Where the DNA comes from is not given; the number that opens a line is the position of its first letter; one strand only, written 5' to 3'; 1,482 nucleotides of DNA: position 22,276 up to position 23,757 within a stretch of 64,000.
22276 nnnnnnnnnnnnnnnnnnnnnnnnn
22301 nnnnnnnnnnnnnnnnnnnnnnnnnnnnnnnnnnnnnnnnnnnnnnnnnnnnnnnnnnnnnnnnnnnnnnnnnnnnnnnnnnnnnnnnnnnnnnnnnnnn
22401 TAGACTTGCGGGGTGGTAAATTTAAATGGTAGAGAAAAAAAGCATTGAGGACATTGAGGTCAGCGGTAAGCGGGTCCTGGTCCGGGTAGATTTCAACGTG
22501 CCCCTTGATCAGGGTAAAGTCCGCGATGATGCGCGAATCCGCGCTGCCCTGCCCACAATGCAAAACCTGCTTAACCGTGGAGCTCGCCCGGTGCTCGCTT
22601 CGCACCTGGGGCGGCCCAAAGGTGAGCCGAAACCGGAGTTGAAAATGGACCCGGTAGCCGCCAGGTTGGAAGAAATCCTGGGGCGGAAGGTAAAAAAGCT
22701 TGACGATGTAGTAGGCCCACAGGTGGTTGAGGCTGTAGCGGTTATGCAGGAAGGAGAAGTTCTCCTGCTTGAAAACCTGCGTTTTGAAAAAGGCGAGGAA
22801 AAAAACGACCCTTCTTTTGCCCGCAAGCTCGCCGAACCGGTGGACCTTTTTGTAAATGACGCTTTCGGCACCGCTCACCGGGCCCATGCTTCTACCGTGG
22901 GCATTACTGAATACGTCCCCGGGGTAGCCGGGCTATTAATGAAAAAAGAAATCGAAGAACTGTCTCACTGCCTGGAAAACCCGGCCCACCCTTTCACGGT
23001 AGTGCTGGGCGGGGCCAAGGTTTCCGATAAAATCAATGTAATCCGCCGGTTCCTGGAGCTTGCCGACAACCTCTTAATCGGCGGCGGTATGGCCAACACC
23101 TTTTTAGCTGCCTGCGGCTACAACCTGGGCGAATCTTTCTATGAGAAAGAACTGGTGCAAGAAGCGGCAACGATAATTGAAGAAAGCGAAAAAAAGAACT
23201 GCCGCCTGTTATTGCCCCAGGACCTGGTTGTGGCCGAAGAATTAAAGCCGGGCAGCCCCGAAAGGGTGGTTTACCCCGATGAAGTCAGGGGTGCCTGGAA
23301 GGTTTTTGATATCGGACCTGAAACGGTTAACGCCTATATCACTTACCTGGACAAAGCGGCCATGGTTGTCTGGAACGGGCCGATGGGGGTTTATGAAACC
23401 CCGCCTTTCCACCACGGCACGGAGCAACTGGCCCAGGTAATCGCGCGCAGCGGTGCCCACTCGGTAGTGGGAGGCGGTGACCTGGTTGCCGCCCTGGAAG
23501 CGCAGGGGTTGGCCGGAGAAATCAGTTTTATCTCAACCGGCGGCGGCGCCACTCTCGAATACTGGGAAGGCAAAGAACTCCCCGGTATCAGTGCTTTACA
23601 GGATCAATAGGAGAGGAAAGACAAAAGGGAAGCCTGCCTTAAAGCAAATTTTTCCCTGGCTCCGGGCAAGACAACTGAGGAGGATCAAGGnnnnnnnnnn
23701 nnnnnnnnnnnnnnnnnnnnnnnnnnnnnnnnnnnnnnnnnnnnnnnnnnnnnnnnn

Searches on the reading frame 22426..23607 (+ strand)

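Call 24: search_protein_families(library=pfam, proteins=[window:22426-23607:+], max_evalue=0.00001)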
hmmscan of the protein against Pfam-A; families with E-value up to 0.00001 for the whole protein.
window:22426-23607:+ (394 aa): 1 family
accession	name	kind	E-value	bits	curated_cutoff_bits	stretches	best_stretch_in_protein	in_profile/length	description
PF00162.24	PGK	-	1.1e-149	499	27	1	7-383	1-379/379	Phosphoglycerate kinase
